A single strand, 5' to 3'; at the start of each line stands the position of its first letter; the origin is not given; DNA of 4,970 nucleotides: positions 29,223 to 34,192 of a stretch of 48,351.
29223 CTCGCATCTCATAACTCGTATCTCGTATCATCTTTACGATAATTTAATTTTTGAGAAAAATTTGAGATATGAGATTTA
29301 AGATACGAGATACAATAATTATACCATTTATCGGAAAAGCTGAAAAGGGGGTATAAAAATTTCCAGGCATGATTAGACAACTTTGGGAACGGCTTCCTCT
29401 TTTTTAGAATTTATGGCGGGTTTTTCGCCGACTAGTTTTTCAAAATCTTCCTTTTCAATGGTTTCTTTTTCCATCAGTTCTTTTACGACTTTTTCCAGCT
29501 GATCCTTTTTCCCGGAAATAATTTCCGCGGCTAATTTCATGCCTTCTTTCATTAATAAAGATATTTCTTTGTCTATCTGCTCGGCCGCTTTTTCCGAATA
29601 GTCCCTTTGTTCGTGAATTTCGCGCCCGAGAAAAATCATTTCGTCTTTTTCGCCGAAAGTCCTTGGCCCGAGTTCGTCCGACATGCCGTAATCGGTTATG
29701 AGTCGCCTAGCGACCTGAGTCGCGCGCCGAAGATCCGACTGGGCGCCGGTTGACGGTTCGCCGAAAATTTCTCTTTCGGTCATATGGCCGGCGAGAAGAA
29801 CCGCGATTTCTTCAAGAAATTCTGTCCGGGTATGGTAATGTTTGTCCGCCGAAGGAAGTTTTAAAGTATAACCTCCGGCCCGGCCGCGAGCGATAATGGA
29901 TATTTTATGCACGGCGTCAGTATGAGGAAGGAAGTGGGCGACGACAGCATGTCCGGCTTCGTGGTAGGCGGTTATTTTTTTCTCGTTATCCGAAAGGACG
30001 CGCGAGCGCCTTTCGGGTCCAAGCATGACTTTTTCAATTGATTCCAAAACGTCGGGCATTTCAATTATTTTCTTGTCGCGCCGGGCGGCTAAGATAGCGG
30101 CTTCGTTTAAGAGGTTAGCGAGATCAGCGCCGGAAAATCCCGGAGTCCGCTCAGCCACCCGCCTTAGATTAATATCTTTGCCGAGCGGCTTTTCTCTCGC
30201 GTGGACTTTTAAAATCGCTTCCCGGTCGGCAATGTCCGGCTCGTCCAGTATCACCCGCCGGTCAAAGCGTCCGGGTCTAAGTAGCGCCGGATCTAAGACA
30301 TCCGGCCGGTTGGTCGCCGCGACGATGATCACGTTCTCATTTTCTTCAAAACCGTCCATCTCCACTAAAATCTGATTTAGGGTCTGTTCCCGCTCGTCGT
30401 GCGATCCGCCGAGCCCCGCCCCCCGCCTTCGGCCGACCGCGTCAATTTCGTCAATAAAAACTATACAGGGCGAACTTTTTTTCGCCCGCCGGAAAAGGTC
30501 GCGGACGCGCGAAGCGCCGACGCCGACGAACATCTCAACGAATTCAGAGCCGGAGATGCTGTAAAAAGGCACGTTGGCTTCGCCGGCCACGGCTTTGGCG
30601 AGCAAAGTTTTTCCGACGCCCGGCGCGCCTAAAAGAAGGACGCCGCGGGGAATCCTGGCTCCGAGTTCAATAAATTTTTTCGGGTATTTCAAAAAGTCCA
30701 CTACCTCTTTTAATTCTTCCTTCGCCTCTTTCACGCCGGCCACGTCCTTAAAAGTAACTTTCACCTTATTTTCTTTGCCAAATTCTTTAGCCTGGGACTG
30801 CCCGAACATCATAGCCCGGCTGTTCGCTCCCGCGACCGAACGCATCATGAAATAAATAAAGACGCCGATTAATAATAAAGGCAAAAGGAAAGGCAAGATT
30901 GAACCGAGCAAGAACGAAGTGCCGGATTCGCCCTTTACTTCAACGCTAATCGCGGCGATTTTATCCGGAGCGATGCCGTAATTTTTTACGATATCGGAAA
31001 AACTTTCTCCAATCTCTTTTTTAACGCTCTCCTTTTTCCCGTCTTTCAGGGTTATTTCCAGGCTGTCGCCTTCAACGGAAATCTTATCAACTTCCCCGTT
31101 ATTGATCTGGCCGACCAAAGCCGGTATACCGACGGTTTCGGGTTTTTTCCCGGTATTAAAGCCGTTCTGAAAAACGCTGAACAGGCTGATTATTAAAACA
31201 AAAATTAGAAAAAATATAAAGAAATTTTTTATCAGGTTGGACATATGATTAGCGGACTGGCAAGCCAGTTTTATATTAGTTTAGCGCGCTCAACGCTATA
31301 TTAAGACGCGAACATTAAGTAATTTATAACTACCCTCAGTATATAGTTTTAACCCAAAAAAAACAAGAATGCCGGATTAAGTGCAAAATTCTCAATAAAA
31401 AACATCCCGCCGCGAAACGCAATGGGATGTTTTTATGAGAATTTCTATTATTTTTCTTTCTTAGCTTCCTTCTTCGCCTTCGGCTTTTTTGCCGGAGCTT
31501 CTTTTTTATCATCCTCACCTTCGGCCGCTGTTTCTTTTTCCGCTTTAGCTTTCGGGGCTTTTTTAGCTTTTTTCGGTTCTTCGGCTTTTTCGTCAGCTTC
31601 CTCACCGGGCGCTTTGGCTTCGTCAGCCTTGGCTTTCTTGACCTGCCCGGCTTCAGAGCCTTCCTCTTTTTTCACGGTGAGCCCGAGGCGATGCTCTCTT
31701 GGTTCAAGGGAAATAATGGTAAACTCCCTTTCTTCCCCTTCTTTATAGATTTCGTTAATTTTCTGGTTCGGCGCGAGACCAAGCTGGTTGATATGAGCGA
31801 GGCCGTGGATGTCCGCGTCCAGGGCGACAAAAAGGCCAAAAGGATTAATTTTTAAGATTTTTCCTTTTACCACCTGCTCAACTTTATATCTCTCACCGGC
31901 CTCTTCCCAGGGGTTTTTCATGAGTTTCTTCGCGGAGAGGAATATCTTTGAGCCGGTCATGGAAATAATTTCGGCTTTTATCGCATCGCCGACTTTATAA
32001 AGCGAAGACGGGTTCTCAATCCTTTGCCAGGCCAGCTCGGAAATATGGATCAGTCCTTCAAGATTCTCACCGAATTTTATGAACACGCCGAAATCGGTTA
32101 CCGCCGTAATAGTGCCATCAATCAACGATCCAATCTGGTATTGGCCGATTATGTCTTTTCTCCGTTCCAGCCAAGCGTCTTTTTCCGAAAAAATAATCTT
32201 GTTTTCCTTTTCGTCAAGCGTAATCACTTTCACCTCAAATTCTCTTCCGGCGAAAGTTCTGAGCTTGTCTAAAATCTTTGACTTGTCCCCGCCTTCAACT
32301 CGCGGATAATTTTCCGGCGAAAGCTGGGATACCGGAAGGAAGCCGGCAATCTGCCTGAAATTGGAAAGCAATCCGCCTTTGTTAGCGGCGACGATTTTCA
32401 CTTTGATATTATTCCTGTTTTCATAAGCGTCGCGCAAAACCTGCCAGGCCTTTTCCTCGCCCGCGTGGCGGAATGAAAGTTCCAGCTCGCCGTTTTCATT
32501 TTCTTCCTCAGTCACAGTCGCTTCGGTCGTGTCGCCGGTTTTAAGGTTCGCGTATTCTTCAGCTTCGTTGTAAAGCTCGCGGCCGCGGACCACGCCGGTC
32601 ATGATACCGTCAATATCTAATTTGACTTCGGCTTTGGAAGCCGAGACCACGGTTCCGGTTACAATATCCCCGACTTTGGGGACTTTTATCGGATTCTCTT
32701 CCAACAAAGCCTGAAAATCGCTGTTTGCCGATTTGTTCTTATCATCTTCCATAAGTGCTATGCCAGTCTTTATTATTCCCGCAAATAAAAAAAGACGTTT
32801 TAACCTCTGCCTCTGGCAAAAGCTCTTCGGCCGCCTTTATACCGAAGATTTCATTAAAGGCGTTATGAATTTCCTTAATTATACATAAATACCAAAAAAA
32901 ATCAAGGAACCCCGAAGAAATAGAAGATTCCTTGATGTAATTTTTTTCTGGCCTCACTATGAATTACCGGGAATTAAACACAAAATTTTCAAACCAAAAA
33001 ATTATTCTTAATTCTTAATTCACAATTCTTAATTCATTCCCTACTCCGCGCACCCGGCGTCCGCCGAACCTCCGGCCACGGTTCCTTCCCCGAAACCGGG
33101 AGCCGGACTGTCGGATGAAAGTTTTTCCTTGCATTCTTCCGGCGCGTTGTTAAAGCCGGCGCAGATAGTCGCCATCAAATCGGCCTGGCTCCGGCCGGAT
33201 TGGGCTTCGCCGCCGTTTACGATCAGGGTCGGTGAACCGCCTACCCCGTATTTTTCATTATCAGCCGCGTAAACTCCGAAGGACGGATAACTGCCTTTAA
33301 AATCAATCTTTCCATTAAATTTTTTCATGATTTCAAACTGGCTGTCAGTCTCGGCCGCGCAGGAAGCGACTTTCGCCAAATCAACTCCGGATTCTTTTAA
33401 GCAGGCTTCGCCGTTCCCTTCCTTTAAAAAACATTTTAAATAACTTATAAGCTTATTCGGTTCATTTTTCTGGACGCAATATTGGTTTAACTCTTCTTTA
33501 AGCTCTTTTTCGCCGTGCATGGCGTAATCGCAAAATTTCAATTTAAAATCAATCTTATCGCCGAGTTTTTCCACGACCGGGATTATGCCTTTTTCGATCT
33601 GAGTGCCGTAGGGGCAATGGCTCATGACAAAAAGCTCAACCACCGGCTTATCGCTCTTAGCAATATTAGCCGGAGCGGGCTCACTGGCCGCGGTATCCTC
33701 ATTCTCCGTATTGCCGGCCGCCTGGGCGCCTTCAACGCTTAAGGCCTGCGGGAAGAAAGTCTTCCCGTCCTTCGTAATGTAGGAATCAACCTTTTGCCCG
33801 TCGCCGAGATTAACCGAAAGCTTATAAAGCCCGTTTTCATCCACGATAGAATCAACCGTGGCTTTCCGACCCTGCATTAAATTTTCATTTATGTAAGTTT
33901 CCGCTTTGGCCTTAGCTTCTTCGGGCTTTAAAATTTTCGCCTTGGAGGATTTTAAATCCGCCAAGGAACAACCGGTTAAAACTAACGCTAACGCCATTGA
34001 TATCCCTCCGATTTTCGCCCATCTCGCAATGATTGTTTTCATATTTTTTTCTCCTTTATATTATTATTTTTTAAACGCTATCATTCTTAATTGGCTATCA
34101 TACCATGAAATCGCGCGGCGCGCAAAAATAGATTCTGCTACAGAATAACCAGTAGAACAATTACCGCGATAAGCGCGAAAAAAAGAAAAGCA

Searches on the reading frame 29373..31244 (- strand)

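Call 15: search_protein_families(library=pfam, proteins=[window:29373-31244:-], max_evalue=0.001)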
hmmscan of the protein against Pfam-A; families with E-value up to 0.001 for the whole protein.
window:29373-31244:- (623 aa): 9 families
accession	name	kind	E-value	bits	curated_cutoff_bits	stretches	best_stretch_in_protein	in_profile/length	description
PF01434.24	Peptidase_M41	-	7.2e-64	215.6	29.9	1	415-604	1-191/191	Peptidase family M41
PF00004.35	AAA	-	1.5e-45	155.3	21.2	1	202-333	1-129/131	ATPase family associated with various cellular activities (AAA)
PF17862.7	AAA_lid_3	-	1.1e-15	57.2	27.2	1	357-400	1-44/45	AAA+ lid domain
PF06480.20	FtsH_ext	-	4.7e-07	30.4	25.5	1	9-75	2-72/103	FtsH Extracellular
PF07728.20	AAA_5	-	5.6e-06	26.8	22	1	201-323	1-137/139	AAA domain (dynein-related subfamily)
PF13191.12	AAA_16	-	0.00037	21.5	32.6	0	199-224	24-49/167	AAA ATPase domain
PF05496.18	RuvB_N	-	0.00046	20.4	27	0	201-235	35-69/159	Holliday junction DNA helicase RuvB P-loop domain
PF13207.12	AAA_17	-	0.00051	20.8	27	0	205-258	1-53/136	AAA domain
PF06068.19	TIP49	-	0.00051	19.7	23.8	1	198-237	49-90/347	TIP49 P-loop domain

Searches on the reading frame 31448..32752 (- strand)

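Call 15: search_protein_families(library=pfam, proteins=[window:31448-32752:-], max_evalue=0.001)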
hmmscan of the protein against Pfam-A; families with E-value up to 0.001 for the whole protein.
window:31448-32752:- (434 aa): 3 families
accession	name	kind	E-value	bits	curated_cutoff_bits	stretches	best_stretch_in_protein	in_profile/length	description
PF00575.29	S1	-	8.5e-42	141.9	22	3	206-265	3-62/74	S1 RNA binding domain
PF23459.1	S1_RRP5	-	1.7e-10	41.8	27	0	206-265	2-61/72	RRP5 S1 domain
PF21710.3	Spt6_S1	-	0.0002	22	27.5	0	208-266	17-76/91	Spt6, S1/OB domain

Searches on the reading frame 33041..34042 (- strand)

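Call 5: search_protein_families(library=pfam, proteins=[window:33041-34042:-], max_evalue=0.1)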
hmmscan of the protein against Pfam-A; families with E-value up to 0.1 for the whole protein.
window:33041-34042:- (333 aa): 3 families
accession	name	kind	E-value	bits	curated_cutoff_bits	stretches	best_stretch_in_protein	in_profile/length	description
PF03227.22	GILT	-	0.0059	17.3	22.4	1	135-217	2-106/107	Gamma interferon inducible lysosomal thiol reductase (GILT)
PF13462.12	Thioredoxin_4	-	0.0063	17.2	23.2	1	133-293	15-163/165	Thioredoxin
PF13098.12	Thioredoxin_2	-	0.031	15.1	27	0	128-192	2-61/104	Thioredoxin-like domain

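Call 22: search_protein_families(library=ncbifam, proteins=[window:33041-34042:-], max_evalue=1)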
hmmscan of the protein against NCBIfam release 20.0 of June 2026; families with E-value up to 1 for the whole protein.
window:33041-34042:- (333 aa): 2 families
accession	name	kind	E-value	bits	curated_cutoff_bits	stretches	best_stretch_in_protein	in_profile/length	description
NF051432.1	PepSY_MTB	domain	0.014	15.9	60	1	7-88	6-87/101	PepSY domain-containing protein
TIGR00638.1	Mop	subfamily_domain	0.061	13.4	55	1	60-92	10-42/70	molybdenum-pterin binding domain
